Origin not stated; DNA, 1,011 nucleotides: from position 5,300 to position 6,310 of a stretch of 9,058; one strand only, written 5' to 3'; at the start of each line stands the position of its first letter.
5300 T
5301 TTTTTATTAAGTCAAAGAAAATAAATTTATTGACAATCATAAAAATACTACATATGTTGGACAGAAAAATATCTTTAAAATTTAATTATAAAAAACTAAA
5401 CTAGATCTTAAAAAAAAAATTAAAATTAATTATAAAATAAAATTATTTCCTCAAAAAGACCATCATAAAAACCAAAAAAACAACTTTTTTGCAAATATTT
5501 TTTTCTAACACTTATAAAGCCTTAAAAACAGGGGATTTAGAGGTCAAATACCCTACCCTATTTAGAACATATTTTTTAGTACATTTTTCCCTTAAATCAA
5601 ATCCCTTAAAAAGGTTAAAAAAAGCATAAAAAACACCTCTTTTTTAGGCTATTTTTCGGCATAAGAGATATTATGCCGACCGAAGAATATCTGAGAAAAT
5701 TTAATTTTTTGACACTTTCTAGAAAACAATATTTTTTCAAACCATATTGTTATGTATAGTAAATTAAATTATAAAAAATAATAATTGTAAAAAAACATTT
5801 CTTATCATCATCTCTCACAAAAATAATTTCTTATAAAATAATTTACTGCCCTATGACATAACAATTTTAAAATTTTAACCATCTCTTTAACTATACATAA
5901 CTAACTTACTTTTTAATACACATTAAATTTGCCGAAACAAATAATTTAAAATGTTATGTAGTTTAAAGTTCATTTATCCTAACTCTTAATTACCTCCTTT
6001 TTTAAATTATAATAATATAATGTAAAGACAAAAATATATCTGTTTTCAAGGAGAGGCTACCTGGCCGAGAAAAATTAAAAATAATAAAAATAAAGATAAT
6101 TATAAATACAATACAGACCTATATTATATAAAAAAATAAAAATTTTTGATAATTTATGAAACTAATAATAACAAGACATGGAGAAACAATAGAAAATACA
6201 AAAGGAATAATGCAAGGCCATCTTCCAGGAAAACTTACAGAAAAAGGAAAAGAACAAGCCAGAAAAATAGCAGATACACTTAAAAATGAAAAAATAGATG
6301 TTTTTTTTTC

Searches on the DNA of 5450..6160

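Call 18: search_rna_families(source=window, start=5450, end=6160, threshold=evalue, max_evalue=10, show_alignments=5)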
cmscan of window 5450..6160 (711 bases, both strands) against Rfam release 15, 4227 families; matches with E-value up to 10: 7.
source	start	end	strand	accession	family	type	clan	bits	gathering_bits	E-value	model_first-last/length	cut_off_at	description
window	5600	5659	+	RF03528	mir-1264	Gene; miRNA;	-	20.6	79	0.2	1-67/67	no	mir-1264 microRNA precursor family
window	5625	5713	+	RF01859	Phe_leader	Cis-reg; leader;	-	19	55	1.8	1-125/125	no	Phenylalanine leader peptide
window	5608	5657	-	RF02589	Spy779816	Gene; sRNA;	-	18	67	3.9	1-88/88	no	S. pyogenes small RNA 779816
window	5677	5752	-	RF03896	MIR2275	Gene; miRNA;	-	15.9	60.5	6.9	1-95/95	no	MIR2275 microRNA precursor family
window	5609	5717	-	RF00524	R2_retro_el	Cis-reg;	-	14.5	38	1.8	1-212/212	no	R2 RNA element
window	5635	5663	-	RF03157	L31-Gammaproteobacteria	Cis-reg; leader;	CL00118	12.8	33.2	6.5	1-53/53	no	L31-Gammaproteobacteria ribosomal protein leader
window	5604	5701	+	RF01264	snR83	Gene; snRNA; snoRNA; HACA-box;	CL00023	11.3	75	5.7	1-308/308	no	Small nucleolar RNA snR83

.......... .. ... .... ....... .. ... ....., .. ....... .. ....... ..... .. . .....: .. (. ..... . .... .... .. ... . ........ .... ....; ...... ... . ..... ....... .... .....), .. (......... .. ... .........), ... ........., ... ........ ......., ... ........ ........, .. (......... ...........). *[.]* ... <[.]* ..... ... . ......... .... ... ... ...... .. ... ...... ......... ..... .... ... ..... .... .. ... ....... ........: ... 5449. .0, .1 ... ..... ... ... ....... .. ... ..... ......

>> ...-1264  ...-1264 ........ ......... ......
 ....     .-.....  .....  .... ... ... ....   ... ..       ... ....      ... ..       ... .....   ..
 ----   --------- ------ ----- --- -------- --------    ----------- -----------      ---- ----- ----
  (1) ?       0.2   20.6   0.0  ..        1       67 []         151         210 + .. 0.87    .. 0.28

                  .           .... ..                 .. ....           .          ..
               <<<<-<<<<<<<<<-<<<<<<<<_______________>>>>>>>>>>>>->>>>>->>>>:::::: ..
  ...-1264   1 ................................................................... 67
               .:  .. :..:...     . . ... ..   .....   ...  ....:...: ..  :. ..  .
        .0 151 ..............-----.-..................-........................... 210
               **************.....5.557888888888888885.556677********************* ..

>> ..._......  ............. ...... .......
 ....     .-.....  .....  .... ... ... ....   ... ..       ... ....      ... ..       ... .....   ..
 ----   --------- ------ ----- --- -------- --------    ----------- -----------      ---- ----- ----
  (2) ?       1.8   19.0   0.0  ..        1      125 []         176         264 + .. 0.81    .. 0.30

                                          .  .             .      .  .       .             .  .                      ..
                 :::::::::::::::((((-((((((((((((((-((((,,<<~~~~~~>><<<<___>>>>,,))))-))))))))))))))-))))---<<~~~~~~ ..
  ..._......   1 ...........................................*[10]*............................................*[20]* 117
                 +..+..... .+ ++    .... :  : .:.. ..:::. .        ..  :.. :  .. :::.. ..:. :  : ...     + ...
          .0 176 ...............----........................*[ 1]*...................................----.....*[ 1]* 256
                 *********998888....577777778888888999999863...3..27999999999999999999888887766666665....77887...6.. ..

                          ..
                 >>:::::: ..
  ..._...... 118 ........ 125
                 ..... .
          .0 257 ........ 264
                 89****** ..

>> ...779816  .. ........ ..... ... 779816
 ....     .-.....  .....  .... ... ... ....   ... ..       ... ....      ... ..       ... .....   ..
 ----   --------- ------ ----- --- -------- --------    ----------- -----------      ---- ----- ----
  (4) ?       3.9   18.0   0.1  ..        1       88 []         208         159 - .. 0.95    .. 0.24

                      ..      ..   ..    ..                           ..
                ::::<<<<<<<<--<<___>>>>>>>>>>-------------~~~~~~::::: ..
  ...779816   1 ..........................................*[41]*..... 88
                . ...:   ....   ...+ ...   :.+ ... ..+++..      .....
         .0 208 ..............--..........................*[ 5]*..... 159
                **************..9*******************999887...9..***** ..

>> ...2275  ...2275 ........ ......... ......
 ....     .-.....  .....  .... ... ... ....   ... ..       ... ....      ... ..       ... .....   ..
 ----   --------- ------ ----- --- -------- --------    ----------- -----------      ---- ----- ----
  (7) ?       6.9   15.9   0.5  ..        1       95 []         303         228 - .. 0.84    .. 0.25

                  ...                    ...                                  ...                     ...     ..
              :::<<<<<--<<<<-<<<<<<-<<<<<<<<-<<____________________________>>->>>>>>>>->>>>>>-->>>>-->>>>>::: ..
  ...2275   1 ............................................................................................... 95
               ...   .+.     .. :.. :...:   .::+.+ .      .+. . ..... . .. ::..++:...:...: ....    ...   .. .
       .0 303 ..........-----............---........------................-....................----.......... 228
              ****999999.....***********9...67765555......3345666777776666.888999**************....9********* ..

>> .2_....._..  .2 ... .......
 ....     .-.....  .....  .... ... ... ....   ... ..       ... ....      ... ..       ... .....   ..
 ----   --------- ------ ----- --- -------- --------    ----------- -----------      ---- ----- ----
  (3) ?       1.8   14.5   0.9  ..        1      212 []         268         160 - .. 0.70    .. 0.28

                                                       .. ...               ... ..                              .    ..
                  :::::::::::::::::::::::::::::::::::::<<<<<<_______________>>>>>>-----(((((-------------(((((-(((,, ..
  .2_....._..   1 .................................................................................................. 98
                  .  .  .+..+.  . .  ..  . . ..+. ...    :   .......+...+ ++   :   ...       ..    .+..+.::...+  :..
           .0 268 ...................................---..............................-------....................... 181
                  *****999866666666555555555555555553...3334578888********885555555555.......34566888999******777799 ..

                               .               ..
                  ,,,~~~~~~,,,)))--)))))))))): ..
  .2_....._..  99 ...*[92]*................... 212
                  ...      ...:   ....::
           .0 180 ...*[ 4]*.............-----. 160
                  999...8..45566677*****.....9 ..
